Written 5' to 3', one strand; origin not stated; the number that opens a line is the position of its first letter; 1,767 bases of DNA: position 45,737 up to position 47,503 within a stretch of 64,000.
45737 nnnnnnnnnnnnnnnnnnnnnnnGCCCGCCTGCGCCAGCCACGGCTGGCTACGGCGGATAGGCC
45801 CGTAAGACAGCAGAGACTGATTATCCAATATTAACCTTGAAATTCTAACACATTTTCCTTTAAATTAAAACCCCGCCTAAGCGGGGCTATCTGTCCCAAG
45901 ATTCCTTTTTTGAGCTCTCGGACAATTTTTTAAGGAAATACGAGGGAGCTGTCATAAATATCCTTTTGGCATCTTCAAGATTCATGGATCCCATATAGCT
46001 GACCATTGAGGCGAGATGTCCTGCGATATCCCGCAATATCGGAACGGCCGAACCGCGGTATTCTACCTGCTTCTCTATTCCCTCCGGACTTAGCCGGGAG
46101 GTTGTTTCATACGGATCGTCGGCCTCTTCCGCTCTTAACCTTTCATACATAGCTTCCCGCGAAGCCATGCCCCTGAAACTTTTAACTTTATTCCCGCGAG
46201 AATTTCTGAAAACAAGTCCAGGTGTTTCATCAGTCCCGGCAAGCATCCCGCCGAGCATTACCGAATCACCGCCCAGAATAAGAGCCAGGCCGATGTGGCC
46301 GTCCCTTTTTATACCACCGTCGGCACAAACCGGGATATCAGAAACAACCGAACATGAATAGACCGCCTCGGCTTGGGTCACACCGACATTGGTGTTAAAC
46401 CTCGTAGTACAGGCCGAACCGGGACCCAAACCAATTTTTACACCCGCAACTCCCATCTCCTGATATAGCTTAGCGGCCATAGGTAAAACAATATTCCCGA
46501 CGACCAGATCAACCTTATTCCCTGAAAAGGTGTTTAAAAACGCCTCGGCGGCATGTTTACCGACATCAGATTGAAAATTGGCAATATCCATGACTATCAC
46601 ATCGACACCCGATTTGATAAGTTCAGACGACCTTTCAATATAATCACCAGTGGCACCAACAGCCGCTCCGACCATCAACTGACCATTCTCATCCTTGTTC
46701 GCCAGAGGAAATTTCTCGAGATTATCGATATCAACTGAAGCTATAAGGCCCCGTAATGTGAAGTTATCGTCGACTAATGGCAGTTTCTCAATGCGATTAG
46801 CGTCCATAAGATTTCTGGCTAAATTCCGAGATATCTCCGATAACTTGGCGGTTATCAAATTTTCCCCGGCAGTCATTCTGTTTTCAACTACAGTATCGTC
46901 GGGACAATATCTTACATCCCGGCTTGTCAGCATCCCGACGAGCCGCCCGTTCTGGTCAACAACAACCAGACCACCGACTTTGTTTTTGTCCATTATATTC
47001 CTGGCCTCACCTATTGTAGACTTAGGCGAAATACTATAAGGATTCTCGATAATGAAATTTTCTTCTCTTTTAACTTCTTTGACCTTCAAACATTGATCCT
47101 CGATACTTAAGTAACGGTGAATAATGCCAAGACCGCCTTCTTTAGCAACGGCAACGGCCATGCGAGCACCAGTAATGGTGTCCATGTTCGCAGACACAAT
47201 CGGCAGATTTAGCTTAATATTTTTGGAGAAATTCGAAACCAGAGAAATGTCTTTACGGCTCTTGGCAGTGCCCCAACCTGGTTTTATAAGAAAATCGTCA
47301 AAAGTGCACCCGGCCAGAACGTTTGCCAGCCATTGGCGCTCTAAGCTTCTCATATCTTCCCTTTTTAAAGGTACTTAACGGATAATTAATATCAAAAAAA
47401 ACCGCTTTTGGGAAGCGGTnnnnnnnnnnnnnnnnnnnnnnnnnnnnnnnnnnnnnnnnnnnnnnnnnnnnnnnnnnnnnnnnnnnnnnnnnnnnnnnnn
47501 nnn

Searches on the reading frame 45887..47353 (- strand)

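Call 92: search_protein_families(library=pfam, proteins=[window:45887-47353:-], max_evalue=0.0001)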
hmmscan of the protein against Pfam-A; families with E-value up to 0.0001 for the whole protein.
window:45887-47353:- (488 aa): 3 families
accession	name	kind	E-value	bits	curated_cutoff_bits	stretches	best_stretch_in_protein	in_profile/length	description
PF00478.31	IMPDH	-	7.7e-97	324.8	25.6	1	15-464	1-327/345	IMP dehydrogenase / GMP reductase domain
PF00571.33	CBS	-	1.1e-14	55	24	1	101-148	5-52/57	CBS domain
PF03060.21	NMO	-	1.2e-10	41.8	28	1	44-95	6-58/331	Nitronate monooxygenase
